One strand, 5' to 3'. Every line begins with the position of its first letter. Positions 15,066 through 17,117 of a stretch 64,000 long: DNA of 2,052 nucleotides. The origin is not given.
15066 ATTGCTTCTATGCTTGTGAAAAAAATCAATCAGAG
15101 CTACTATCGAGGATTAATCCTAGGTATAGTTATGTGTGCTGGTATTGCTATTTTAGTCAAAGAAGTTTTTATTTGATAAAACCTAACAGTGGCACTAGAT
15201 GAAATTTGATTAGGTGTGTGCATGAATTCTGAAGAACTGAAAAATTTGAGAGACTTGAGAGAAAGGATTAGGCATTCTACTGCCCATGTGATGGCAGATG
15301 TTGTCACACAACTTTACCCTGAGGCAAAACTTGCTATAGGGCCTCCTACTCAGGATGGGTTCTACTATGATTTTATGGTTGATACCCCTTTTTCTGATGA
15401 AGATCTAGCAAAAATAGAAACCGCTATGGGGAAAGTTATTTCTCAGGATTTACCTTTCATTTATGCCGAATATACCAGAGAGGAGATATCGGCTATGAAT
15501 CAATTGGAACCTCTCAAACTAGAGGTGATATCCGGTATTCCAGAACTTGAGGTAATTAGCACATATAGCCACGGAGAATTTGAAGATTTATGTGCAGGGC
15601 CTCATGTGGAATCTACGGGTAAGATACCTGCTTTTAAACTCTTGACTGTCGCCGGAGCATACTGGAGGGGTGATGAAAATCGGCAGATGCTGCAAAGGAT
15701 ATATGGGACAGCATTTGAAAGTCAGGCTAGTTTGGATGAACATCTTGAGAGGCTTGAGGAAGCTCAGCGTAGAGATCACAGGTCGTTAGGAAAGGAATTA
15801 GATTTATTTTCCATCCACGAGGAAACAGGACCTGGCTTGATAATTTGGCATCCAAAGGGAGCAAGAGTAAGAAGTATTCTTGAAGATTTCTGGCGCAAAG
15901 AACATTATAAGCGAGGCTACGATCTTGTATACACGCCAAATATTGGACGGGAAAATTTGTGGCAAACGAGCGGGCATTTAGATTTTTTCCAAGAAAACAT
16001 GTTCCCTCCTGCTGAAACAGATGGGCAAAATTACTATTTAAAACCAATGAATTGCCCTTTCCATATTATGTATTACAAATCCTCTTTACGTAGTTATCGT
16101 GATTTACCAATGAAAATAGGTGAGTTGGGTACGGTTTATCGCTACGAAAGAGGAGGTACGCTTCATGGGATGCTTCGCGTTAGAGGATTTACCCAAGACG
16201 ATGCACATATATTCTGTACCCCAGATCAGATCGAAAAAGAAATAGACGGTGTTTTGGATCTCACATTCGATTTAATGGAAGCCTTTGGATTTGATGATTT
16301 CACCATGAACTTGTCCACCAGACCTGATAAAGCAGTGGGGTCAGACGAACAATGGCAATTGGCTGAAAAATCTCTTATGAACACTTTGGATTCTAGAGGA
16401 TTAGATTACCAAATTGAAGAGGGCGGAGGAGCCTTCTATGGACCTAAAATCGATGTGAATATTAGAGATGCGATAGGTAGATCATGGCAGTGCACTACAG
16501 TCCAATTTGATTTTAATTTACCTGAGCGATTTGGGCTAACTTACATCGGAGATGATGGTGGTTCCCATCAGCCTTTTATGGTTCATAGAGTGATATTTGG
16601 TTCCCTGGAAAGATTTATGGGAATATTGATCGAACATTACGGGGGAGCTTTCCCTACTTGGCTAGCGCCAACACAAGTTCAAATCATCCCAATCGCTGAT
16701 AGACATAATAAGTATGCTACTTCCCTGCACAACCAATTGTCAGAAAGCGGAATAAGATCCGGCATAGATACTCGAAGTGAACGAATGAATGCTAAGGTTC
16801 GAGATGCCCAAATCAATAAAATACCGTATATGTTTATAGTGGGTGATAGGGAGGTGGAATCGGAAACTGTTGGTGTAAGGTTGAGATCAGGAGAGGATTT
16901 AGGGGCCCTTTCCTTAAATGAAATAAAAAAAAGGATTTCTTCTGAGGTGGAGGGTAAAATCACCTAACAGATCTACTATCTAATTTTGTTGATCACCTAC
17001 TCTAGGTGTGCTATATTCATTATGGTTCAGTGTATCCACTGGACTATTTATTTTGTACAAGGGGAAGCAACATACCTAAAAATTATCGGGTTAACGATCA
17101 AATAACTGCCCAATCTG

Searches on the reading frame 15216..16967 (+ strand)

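Call 87: search_protein_families(library=pfam, proteins=[window:15216-16967:+], max_evalue=0.000001)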
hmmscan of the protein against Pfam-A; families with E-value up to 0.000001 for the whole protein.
window:15216-16967:+ (583 aa): 3 families
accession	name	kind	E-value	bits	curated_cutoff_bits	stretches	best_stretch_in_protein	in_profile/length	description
PF00587.30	tRNA-synt_2b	-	8.2e-43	147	29.3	1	270-475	8-179/179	tRNA synthetase class II core domain (G, H, P, S and T)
PF03129.25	HGTP_anticodon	-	1.4e-20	73.6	21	1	487-576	1-93/94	Anticodon binding domain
PF07973.19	tRNA_SAD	-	4.1e-15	55.9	24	1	114-163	1-44/44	Threonyl and Alanyl tRNA synthetase second additional domain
